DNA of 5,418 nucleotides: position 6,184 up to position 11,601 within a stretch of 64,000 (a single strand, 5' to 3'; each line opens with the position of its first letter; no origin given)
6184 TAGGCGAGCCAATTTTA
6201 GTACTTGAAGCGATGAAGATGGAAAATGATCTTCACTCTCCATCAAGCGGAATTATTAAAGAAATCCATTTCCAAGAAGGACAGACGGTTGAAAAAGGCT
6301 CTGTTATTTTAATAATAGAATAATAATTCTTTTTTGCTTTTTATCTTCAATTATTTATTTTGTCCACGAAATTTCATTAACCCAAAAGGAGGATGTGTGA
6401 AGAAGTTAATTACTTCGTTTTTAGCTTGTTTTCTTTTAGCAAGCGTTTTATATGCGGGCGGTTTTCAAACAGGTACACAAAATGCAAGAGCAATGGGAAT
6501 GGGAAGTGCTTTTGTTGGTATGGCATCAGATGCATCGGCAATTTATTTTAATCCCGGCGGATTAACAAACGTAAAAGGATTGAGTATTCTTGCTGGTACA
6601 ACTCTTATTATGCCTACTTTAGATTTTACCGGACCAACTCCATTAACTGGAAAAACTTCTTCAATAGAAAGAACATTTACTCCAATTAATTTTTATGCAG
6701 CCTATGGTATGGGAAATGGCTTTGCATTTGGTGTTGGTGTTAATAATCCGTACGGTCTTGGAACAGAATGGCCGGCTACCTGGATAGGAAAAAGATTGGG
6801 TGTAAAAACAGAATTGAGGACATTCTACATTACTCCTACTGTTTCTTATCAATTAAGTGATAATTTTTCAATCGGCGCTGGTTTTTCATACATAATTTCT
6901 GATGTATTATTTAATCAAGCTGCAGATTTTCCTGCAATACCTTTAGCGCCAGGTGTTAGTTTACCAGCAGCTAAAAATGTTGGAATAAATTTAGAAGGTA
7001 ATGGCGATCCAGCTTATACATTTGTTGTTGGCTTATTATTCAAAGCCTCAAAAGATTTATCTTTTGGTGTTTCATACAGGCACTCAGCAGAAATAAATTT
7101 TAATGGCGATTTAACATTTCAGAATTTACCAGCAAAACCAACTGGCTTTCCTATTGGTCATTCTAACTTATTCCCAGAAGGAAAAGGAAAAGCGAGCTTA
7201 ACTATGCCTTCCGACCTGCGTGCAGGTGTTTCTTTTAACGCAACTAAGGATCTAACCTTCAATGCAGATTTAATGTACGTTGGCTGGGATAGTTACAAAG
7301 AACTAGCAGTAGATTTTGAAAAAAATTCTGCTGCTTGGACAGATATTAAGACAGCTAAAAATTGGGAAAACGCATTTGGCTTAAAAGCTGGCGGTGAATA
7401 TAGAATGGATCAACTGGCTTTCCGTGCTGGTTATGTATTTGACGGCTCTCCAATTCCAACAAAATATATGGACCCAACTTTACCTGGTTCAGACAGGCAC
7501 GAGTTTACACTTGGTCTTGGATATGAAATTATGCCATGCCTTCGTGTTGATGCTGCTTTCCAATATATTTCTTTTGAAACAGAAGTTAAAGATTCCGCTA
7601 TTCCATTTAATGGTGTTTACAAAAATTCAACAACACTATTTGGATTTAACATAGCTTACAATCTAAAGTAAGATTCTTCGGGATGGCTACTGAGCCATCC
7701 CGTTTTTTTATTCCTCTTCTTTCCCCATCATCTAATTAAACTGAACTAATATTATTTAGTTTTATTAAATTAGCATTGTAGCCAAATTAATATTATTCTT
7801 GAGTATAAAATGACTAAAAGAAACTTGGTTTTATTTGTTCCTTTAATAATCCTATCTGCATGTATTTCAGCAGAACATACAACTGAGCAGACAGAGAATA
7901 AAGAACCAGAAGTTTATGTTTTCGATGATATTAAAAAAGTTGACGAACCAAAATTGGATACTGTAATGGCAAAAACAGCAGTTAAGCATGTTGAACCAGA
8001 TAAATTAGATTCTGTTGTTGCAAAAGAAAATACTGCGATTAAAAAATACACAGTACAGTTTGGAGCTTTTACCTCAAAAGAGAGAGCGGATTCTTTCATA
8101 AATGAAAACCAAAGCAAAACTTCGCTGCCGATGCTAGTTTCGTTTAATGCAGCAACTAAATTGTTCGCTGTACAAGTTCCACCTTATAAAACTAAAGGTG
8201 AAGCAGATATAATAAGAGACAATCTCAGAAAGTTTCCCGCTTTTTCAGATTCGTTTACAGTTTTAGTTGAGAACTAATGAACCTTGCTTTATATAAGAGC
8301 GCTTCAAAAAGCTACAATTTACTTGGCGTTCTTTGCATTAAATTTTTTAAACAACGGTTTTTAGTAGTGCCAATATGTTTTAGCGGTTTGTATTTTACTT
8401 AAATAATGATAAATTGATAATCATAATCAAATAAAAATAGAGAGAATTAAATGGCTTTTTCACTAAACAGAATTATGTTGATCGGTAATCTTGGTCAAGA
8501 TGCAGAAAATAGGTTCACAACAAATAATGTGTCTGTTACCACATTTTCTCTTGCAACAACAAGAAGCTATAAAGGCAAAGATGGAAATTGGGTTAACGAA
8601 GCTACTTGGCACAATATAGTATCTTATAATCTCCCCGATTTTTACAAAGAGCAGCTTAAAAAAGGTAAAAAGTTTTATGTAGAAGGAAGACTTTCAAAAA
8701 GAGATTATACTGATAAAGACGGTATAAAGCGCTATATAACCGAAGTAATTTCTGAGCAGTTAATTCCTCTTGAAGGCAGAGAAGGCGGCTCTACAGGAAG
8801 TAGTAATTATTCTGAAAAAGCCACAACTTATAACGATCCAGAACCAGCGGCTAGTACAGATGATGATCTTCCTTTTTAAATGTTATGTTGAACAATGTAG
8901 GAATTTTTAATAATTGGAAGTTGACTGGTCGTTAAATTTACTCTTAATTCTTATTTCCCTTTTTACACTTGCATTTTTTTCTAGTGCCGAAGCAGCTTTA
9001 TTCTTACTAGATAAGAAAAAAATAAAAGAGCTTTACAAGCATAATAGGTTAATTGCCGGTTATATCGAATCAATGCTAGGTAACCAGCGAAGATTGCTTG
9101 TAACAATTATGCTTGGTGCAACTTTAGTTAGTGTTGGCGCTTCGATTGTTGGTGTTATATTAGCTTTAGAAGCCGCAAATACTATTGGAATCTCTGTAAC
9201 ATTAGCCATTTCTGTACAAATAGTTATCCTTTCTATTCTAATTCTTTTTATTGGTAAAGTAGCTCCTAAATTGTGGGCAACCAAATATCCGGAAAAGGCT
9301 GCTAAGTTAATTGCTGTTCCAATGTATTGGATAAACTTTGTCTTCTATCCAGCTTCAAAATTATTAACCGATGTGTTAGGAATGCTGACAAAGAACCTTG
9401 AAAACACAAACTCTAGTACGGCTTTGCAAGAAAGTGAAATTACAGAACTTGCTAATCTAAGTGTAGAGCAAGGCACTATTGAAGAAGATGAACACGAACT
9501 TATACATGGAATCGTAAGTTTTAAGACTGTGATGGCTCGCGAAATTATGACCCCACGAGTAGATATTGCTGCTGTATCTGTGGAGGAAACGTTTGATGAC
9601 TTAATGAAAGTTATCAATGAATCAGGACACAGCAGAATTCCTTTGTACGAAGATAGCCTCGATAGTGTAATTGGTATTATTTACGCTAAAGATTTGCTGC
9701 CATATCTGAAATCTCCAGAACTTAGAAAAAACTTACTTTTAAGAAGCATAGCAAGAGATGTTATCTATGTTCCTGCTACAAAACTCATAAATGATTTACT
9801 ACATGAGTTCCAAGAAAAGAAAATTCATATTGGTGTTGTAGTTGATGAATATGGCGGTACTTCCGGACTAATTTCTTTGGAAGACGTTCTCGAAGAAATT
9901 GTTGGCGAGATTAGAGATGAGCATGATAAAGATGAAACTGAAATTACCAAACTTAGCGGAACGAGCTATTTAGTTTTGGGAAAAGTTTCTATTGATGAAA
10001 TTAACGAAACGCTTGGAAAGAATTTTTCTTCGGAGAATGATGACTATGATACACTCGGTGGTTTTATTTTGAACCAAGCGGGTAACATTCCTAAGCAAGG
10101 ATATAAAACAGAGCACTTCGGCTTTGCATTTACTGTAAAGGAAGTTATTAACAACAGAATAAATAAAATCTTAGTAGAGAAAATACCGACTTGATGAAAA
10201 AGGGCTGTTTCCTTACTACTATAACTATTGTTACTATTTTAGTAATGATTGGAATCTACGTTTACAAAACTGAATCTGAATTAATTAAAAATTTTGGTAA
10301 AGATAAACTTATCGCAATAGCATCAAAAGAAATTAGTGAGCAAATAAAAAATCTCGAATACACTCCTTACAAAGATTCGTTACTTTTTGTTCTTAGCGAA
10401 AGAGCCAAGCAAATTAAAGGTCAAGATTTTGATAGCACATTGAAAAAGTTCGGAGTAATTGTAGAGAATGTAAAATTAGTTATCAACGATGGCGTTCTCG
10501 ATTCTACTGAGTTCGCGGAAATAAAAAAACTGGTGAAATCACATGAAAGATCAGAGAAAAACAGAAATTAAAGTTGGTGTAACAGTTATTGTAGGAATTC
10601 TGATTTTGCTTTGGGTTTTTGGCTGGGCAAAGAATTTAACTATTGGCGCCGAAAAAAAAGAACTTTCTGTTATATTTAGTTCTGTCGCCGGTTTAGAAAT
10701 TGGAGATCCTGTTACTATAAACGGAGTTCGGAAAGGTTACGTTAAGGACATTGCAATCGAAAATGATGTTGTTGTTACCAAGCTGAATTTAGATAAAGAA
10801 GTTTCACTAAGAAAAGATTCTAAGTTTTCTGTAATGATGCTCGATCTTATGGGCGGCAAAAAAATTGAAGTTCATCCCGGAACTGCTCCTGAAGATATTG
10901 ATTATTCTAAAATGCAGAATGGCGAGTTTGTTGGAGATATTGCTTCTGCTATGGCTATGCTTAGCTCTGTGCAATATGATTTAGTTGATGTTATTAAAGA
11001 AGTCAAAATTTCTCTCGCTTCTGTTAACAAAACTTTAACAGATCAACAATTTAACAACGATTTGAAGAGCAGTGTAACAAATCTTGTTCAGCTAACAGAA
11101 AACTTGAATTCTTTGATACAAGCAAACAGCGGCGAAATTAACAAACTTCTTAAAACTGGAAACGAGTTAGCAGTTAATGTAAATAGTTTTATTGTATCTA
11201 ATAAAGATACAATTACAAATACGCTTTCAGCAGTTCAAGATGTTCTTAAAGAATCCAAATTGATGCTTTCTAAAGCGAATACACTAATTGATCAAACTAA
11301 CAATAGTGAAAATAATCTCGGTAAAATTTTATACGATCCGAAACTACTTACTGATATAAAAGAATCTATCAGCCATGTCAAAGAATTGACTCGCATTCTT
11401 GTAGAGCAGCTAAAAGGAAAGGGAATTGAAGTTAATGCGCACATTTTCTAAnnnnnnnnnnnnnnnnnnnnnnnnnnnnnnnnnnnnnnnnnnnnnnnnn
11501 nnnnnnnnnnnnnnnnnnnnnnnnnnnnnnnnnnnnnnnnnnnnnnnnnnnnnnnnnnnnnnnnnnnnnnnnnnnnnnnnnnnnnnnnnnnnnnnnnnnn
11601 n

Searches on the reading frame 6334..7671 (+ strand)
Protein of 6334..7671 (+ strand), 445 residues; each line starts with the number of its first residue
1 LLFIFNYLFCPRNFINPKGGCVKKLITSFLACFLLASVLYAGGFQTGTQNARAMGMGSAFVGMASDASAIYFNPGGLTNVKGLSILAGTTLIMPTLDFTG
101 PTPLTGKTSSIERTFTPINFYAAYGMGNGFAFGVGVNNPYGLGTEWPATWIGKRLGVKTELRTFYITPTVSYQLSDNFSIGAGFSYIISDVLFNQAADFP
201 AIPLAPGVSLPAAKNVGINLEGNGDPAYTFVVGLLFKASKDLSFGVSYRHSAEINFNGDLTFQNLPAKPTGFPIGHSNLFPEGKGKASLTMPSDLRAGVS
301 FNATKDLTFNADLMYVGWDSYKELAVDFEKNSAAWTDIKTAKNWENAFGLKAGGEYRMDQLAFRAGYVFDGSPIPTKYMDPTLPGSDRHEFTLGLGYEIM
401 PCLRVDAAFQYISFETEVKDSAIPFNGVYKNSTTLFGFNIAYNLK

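Call 57: search_protein_families(library=pfam, max_evalue=0.000001, proteins=[window:6334-7671:+])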
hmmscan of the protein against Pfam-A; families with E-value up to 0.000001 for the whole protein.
window:6334-7671:+ (445 aa): 1 family
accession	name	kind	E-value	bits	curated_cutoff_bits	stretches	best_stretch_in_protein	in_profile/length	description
PF03349.22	Toluene_X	-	7.6e-67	226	29.7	1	34-442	3-419/421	Outer membrane protein transport protein (OMPP1/FadL/TodX)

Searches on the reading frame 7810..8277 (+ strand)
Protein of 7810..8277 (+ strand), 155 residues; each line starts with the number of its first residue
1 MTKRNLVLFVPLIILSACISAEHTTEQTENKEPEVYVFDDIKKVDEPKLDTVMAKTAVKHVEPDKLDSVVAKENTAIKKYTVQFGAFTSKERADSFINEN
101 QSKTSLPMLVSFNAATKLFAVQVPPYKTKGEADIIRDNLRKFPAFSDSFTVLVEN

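Call 57: search_protein_families(library=pfam, max_evalue=0.000001, proteins=[window:7810-8277:+])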
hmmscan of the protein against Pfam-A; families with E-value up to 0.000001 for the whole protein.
window:7810-8277:+ (155 aa): 1 family
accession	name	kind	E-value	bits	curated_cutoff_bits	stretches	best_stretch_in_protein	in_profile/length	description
PF05036.18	SPOR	-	1e-08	35.8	21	1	78-140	3-65/76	SPOR domain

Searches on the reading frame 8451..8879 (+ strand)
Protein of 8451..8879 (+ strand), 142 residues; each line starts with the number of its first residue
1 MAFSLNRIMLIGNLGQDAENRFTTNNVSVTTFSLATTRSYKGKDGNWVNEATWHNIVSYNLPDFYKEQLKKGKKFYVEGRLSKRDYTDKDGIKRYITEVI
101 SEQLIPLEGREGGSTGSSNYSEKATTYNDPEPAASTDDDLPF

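Call 57: search_protein_families(library=pfam, max_evalue=0.000001, proteins=[window:8451-8879:+])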
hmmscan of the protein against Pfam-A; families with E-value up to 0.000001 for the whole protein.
window:8451-8879:+ (142 aa): 1 family
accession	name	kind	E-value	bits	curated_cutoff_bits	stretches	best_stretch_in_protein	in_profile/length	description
PF00436.31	SSB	-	3.5e-27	94.9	26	1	5-104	1-101/104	Single-strand binding protein family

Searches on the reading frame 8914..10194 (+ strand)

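Call 57: search_protein_families(library=pfam, max_evalue=0.000001, proteins=[window:8914-10194:+])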
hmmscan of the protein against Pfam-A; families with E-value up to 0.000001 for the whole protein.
window:8914-10194:+ (426 aa): 3 families
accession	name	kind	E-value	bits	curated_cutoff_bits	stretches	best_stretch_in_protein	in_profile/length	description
PF01595.25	CNNM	-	1.2e-34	120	28.4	1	11-193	2-181/181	Cyclin M transmembrane N-terminal domain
PF03471.22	CorC_HlyC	-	3.2e-20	72.4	27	1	346-423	2-79/81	Transporter associated domain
PF00571.33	CBS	-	1.1e-16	61.4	24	1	280-330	6-56/57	CBS domain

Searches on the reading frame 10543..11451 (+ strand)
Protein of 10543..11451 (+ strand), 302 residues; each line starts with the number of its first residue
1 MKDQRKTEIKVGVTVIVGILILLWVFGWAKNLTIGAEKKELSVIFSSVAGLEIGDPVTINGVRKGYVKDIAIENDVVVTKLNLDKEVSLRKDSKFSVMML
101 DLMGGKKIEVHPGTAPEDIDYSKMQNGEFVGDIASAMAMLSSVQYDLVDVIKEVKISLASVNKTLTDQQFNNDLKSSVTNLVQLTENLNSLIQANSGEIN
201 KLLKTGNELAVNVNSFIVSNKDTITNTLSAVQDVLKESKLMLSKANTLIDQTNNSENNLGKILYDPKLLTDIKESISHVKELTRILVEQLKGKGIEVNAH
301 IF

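Call 58: search_protein_families(library=pfam, max_evalue=0.000001, proteins=[window:10543-11451:+])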
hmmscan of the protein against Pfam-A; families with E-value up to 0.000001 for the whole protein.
window:10543-11451:+ (302 aa): 1 family
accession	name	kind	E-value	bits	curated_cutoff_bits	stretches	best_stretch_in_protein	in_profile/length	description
PF02470.25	MlaD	-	9.2e-15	55.1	25.1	1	39-113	3-81/81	MlaD protein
